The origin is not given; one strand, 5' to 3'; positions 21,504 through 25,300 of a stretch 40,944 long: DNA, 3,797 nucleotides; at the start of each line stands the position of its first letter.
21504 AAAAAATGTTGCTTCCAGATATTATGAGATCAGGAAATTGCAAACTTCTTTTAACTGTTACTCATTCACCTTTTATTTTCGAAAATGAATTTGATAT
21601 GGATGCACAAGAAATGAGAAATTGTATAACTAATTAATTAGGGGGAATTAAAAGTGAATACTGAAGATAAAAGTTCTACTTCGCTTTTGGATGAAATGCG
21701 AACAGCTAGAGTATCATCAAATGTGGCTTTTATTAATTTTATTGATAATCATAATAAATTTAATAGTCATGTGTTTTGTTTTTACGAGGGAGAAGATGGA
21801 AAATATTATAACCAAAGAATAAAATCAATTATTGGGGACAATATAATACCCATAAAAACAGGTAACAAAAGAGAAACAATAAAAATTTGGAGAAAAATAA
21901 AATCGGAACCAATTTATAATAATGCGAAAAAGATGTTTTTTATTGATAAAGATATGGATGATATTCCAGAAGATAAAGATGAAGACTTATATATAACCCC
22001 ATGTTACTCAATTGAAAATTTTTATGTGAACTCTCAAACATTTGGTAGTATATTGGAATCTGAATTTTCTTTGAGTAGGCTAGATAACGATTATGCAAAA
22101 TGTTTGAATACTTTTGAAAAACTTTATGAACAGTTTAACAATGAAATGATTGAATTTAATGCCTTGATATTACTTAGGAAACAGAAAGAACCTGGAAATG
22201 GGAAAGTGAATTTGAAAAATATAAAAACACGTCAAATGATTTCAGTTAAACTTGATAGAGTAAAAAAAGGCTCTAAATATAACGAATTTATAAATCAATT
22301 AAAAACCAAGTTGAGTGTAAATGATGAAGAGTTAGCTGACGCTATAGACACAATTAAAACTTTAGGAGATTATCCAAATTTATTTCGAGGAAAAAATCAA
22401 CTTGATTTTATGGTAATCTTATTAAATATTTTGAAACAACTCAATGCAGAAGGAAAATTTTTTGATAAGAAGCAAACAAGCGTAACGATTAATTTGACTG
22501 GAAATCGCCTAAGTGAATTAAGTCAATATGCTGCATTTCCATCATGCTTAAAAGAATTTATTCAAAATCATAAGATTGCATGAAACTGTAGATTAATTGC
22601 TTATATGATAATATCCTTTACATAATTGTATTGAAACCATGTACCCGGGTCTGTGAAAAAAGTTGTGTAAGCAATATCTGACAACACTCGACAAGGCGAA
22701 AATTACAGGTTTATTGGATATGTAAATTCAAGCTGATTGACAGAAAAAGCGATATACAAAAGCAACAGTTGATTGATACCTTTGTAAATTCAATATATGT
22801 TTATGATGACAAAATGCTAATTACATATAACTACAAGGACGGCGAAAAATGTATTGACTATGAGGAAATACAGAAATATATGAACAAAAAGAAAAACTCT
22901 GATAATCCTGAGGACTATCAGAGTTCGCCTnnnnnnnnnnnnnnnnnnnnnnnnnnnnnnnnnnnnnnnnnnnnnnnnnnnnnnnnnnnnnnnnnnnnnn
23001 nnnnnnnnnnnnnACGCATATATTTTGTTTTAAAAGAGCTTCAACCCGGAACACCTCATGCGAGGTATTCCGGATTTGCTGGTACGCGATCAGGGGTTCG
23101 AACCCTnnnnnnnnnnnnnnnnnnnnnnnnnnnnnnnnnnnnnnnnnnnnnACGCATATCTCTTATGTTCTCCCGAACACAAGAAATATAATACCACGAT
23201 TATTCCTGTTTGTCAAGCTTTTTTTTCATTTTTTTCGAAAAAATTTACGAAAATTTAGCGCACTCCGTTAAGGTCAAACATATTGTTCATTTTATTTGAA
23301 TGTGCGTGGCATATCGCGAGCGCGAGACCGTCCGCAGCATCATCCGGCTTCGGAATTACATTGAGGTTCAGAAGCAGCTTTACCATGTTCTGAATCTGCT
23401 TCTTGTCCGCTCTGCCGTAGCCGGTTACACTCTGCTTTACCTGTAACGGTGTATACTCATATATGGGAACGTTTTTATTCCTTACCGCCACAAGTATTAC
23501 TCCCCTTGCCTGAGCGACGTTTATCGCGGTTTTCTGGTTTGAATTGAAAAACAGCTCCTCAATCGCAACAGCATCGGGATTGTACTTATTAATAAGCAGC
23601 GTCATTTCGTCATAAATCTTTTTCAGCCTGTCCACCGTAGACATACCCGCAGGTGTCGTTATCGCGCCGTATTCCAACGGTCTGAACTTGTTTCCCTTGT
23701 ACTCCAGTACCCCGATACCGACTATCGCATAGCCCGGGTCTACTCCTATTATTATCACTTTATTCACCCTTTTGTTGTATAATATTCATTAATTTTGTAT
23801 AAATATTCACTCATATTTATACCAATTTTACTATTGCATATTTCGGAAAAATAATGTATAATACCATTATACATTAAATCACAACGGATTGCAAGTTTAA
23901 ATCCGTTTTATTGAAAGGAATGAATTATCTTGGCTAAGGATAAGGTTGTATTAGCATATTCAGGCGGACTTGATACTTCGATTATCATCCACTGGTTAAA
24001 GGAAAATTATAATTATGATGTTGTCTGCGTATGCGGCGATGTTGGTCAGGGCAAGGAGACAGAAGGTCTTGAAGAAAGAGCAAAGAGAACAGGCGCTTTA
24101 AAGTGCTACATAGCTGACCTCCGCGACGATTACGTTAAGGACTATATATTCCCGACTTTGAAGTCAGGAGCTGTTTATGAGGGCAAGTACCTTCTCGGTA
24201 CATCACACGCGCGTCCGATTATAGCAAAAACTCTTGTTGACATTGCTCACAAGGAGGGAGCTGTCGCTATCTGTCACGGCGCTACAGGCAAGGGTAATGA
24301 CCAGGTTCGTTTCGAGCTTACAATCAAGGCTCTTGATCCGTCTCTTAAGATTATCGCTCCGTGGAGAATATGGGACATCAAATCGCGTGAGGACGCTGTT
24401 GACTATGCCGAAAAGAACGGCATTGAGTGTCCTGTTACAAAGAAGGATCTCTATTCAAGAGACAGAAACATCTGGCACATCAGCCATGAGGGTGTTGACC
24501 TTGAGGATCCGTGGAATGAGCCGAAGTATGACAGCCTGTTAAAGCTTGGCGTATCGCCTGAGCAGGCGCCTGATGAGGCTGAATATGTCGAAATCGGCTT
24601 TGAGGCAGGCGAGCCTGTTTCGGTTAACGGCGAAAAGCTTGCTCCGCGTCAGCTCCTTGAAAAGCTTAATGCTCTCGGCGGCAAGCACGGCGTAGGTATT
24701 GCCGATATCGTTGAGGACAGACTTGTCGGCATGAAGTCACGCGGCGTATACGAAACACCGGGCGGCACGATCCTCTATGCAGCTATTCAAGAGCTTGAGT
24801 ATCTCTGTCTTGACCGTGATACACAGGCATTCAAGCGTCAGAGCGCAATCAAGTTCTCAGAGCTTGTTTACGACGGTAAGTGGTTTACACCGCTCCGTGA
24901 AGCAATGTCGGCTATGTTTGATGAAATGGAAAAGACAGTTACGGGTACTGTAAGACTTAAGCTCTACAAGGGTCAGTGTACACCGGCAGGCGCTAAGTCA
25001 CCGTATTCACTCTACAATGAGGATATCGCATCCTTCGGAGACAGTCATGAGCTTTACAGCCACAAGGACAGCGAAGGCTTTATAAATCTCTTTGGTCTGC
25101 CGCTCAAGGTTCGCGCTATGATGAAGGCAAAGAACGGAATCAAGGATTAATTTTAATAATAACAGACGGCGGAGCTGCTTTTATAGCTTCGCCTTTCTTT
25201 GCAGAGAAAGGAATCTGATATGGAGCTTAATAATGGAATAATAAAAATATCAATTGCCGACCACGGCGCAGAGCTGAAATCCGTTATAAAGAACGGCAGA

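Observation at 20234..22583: ABC-ATPase plus DUF4435/TOPRIM two-gene module: a PARIS (AriA/AriB) / AbiL-like anti-phage system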

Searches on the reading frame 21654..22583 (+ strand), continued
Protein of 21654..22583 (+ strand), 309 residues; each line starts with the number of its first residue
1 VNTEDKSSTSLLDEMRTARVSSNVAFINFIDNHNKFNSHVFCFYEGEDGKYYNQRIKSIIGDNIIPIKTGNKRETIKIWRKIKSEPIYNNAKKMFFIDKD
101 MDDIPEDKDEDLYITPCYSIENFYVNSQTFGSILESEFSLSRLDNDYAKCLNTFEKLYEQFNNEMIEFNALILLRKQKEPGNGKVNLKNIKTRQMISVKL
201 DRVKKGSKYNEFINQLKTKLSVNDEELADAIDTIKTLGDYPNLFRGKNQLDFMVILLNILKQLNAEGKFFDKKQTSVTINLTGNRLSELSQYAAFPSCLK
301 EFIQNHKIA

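Call 48: find_related_loci(query=A1, collection=genome_contigs, flank=6000)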
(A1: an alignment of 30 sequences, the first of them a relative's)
Query A1 (309 aa) in genome_contigs; peptide patterns used: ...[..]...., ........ (x = any residue, [..] = any of these).
166 stretches matched a pattern; 151 encode a relative of the query (tblastn E <= 1e-3); the best 80 are kept; 80 distinct loci.
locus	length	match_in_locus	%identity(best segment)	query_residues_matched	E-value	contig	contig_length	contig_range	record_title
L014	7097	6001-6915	59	3-308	2e-118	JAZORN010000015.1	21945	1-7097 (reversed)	MAG: Clostridia bacterium isolate T1900045556_YK20190250.MAGScoT_cleanbin_000020 SGB_7898_k141_4416148, whole genome sho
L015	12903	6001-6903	56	9-309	8e-116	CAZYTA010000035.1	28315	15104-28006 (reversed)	MAG TPA_asm: uncultured Oscillospiraceae bacterium isolate SRP315200_co1_260 genome assembly, contig: NODE_2565_length_2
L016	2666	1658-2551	54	10-308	2e-110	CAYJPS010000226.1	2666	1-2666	MAG TPA_asm: uncultured Treponemataceae bacterium isolate ERP123703_co5_165 genome assembly, contig: NODE_28396_length_2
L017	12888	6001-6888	48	12-307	2e-90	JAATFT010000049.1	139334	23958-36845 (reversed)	MAG: Clostridiales bacterium isolate bin_249 k141_10060964, whole genome shotgun sequence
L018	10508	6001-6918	46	1-306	4e-90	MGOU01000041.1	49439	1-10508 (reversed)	MAG: Clostridiales bacterium GWD2_32_19 gwd2_scaffold_615, whole genome shotgun sequence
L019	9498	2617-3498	46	15-307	2e-80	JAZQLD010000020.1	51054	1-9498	MAG: Butyribacter sp. isolate T1900044611_TS20190077.MAGScoT_cleanbin_000012 SGB_802_k141_1844111, whole genome shotgun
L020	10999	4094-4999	44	5-307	2e-80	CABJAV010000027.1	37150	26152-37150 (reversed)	Lachnospiraceae bacterium isolate MGYG-HGUT-00136 genome assembly, contig: .20427_4_25.27, whole genome shotgun sequence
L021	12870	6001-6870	43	14-307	1e-73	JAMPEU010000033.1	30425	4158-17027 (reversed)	MAG: Butyrivibrio sp. isolate NALB_7823_4 Scaffold_#33__SCF_033___30425_bp, whole genome shotgun sequence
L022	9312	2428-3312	42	12-307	2e-73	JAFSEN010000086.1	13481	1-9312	MAG: Oscillospiraceae bacterium isolate RGIG3070 Goat_Rectum-5__c525102, whole genome shotgun sequence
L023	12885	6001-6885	37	12-307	3e-51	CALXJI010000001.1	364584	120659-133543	MAG: uncultured Clostridia bacterium isolate BRZ_CM__bin36 genome assembly, contig: BRZ_CM__NODE_12_length_364584_cov_36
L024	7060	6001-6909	36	12-307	9e-48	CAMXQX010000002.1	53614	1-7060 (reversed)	MAG TPA_asm: uncultured Firmicutes bacterium isolate SRR14920958_bin.20_metawrap_v1.3_MAG genome assembly, contig: NODE.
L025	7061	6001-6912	35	12-309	4e-47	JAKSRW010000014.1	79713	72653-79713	MAG: Lachnospiraceae bacterium isolate Horse_feces265 MAG265_14, whole genome shotgun sequence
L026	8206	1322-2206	34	12-307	6e-47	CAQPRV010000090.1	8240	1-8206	MAG TPA_asm: uncultured Clostridia bacterium isolate MGBC161478 genome assembly, contig: MGBC161478.90, whole genome sho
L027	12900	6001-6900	34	12-304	2e-46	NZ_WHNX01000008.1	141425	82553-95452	Alkalibaculum sporogenes strain M08 DMB NODE_8_length_141425_cov_7.989974, whole genome shotgun sequence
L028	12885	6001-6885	34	12-303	1e-44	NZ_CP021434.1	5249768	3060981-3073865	Tumebacillus avium strain AR23208 chromosome, complete genome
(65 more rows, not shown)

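Call 53: search_solved_structures(query=A3, max_evalue=10, show_alignments=2)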
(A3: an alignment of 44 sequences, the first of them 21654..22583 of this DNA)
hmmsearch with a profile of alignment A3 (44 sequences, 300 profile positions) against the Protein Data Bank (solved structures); distinct sequences matched with E-value up to 10: 0.

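Call 55: find_related_loci(query=A1, collection=viral_contigs, flank=8000)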
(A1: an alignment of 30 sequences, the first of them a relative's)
Query A1 (309 aa) in viral_contigs; peptide patterns used: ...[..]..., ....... (x = any residue, [..] = any of these).
33 stretches matched a pattern; 5 encode a relative of the query (tblastn E <= 1e-3); 5 distinct loci.
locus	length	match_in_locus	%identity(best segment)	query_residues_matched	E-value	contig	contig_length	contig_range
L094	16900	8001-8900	35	13-303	3e-43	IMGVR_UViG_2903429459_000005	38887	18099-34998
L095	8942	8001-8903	31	13-308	2e-36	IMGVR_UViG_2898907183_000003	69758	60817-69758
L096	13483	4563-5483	32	10-307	2e-35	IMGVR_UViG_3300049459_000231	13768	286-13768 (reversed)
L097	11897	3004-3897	29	15-305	3e-27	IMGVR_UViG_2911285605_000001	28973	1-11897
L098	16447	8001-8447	28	8-159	1e-8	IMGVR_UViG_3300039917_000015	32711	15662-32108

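Call 57: search_protein_families(library=phrogs, proteins=[window:21654-22583:+], max_evalue=0.001)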
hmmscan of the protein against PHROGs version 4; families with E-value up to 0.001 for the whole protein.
window:21654-22583:+ (309 aa): 1 family
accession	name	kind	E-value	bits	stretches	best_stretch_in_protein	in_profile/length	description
phrog_30770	-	unknown function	7.2e-09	36.3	1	8-262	6-253/311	-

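Call 83: search_dna_similar(query=window:21654-22583:+, collection=plasmids, mode=protein, max_evalue=0.00001, max_rows=25)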
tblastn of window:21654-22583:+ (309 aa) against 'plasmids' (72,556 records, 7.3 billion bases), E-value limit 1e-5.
Records with a match: 9; places in all: 9; records where one place covers at least 80% of the query: 9.
Best place of each record, by identity: <60% 9.
By first word of the organism name: Clostridium 6; Pseudoalteromonas 1; Bacillus 1; Pantoea 1.
By predicted mobility (MOB-suite, as given by PLSDB): non-mobilizable 9.
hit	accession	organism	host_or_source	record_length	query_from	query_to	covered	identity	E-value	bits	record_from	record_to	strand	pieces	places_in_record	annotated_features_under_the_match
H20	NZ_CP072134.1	Pseudoalteromonas xiamenensis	mangrove sediment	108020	10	308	97%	29.1%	3e-23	107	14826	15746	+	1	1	DUF4435 domain-containing protein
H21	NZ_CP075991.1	Clostridium perfringens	feces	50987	11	303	95%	29.1%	9e-14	79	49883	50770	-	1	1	DUF4435 domain-containing protein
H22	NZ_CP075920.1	Clostridium perfringens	sludge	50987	11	303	95%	29.1%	9e-14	79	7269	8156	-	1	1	DUF4435 domain-containing protein | translation initiation factor IF-2 N-terminal domain-containing ...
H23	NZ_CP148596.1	Clostridium perfringens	Homo sapiens,single cell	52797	11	303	95%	29.1%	9e-14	79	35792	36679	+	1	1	DUF4435 domain-containing protein | translation initiation factor IF-2 N-terminal domain-containing ...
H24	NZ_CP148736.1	Clostridium perfringens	-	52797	11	303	95%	29.1%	9e-14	79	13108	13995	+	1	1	DUF4435 domain-containing protein | translation initiation factor IF-2 N-terminal domain-containing ...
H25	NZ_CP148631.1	Clostridium perfringens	Homo sapiens,single cell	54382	2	303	98%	27.4%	4e-13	77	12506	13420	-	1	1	DUF4435 domain-containing protein | translation initiation factor IF-2 N-terminal domain-containing ...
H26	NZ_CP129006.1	Bacillus cereus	cattle,Isolated from the spleen of ...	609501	40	307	87%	30.6%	2e-20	99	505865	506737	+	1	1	DUF4435 domain-containing protein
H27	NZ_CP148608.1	Clostridium perfringens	Homo sapiens,single cell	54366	40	303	85%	28.7%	8e-13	76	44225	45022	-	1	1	DUF4435 domain-containing protein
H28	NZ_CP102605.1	Pantoea sp. SOD02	cell culture,urban freshwater stream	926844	12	304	95%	25.6%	5e-8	62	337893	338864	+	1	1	DUF4435 domain-containing protein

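Call 84: search_dna_similar(query=window:21654-22583:+, collection=phages, mode=protein, max_evalue=0.00001, max_rows=15)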
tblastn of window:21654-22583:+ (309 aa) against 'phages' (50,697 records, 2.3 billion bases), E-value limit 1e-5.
No match.

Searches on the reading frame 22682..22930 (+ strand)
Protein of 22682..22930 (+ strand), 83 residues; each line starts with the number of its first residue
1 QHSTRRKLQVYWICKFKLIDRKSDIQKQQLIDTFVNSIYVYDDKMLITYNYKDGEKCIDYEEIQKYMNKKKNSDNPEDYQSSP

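Call 56: search_dna_similar(query=window:22682-22930:+, collection=phages, mode=protein, max_evalue=0.01, max_rows=10)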
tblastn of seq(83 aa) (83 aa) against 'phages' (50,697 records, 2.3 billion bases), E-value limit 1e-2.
Records with a match: 13; places in all: 13; records where one place covers at least 80% of the query: 1.
Best place of each record, by identity: 60-80% 1; <60% 12.
By first word of the organism name: Bacteriophage 12; Roseburia 1.
By host as written in the record: - 13.
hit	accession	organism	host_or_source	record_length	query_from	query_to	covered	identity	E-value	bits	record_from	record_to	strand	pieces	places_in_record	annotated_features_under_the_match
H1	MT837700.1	Bacteriophage sp.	human fecal samples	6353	11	74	77%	46.9%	4e-15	74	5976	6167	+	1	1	record has no annotation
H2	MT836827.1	Bacteriophage sp.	human fecal samples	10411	11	74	77%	45.3%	5e-11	62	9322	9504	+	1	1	record has no annotation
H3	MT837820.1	Bacteriophage sp.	human fecal samples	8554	6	76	86%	36.6%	6e-10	59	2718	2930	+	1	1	record has no annotation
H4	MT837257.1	Bacteriophage sp.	human fecal samples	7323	11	74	77%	40.6%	2e-11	63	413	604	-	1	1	record has no annotation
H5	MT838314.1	Bacteriophage sp.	human fecal samples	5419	11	63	64%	47.2%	2e-11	63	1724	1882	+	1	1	record has no annotation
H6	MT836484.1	Bacteriophage sp.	human fecal samples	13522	11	74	77%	38.5%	5e-8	54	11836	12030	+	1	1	record has no annotation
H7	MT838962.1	Bacteriophage sp.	human fecal samples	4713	11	62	63%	46.2%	6e-11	62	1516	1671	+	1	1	record has no annotation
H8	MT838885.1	Bacteriophage sp.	human fecal samples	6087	11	63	64%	45.3%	4e-12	65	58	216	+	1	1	record has no annotation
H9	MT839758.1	Bacteriophage sp.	human fecal samples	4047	11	62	63%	44.2%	7e-10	59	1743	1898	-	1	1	record has no annotation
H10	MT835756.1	Bacteriophage sp.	human fecal samples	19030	30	63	41%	64.7%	4e-7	51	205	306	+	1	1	record has no annotation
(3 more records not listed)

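Call 58: get_annotated_region(hit=H2, flank=2500)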
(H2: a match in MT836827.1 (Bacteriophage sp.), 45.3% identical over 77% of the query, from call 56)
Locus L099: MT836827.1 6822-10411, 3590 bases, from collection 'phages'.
description: UNVERIFIED: Bacteriophage sp. clone scaffold_3166 genomic sequence.
organism: Bacteriophage sp. (NCBI taxid 38018)
taxonomy: Viruses
host: -; source: human fecal samples; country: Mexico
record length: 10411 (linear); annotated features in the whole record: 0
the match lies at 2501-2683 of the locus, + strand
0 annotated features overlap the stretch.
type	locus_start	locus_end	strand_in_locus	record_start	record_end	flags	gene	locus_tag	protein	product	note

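Call 72: search_protein_families(library=pfam, proteins=[L099:1229-2815:+], max_evalue=0.01)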
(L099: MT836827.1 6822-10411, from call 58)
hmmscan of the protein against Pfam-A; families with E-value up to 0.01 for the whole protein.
L099:1229-2815:+ (528 aa): 3 families
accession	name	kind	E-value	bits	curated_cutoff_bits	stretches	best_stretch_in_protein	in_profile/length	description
PF00239.26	Resolvase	-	1.6e-33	116.3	23.3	1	6-150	1-144/145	Resolvase, N terminal domain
PF07508.19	Recombinase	-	3.5e-16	59.7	21.1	1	175-259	4-102/102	Recombinase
PF13408.12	Zn_ribbon_recom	-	4.5e-12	46.6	25.3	1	273-330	1-55/58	Recombinase zinc beta ribbon domain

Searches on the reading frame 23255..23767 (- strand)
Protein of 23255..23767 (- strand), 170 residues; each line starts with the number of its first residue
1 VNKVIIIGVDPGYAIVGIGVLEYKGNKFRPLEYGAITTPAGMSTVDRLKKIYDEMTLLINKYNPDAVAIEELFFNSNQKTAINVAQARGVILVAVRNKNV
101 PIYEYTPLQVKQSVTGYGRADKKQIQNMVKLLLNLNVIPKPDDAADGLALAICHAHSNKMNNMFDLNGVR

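Call 36: search_protein_families(library=pfam, proteins=[window:23255-23767:-], max_evalue=0.01)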
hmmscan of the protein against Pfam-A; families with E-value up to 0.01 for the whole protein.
window:23255-23767:- (170 aa): 2 families
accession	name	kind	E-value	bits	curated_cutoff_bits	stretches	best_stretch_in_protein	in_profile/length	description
PF02075.23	RuvC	-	3.2e-51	173.6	22.2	1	6-154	1-148/148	Crossover junction endodeoxyribonuclease RuvC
PF07066.17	DUF3882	-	0.00069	20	22.1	1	42-150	43-152/162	Lactococcus phage M3 protein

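Call 65: find_encoding_contigs(protein=window:23258-23767:-, flank=10000, max_places=5)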
Protein seq(170 aa) (170 aa): no gene with exactly this product is on record in the collection.

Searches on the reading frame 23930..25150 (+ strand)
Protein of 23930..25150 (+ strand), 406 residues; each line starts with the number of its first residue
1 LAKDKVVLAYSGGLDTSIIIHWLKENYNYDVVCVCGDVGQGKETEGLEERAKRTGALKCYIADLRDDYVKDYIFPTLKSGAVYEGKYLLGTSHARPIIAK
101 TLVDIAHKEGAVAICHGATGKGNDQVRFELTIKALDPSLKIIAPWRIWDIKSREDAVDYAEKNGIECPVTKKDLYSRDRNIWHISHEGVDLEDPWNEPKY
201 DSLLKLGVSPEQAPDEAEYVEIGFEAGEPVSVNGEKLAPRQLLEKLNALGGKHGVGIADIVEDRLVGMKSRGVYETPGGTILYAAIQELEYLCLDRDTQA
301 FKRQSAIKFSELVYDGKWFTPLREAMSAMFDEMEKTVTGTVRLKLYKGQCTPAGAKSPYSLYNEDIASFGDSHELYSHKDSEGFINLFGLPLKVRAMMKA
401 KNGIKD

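Call 47: list_cluster_members(proteins=[window:23930-25150:+, window:23255-23767:-, window:14233-17385:-])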
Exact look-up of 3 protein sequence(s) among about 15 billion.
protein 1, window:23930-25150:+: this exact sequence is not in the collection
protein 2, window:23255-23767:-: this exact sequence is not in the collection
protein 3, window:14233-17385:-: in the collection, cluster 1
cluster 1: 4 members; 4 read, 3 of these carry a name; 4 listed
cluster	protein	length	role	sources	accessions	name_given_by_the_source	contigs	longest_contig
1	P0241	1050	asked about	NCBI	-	-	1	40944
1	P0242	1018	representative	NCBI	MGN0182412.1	MAG: SNF2-related protein [Candidatus Ornithomonoglobus sp.]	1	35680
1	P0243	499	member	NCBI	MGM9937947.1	MAG: DEAD/DEAH box helicase, partial [Candidatus Ornithomonoglobus sp.]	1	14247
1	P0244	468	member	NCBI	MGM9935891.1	MAG: SNF2 helicase associated domain-containing protein, partial [Candidatus ...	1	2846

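Call 62: find_encoding_contigs(protein=P0242, flank=10000, max_places=2)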
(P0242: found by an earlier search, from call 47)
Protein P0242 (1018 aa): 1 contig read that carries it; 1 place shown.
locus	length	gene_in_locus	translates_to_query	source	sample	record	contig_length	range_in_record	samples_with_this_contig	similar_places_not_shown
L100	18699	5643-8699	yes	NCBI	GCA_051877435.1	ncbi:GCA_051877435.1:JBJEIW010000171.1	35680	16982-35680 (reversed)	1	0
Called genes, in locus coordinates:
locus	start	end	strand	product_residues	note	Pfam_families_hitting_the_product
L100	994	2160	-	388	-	PF01969:Ni_insertion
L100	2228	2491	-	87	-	-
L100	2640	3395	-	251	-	PF00899:ThiF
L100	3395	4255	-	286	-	PF01171:ATP_bind_3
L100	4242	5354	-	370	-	PF00266:Aminotran_5, PF00155:Aminotran_1_2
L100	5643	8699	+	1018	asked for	PF04434:SWIM, PF08455:SNF2_assoc, PF00176:SNF2-rel_dom, PF00270:DEAD (weak), PF04851:ResIII, PF16203:ERCC3_RAD25_C (faint), PF00271:Helicase_C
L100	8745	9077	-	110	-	PF01381:HTH_3, PF12844:HTH_19, PF13560:HTH_31 (weak)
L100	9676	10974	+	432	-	PF01053:Cys_Met_Meta_PP, PF00155:Aminotran_1_2, PF01041:DegT_DnrJ_EryC1, PF00266:Aminotran_5 (weak)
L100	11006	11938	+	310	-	PF00291:PALP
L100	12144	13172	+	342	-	-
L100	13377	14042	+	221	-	PF09224:DUF1961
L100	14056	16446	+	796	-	PF00488:MutS_V, PF20297:MSSS, PF01713:Smr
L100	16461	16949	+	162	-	PF04073:tRNA_edit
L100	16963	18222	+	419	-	PF06245:DUF1015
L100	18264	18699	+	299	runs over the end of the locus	PF04616:Glyco_hydro_43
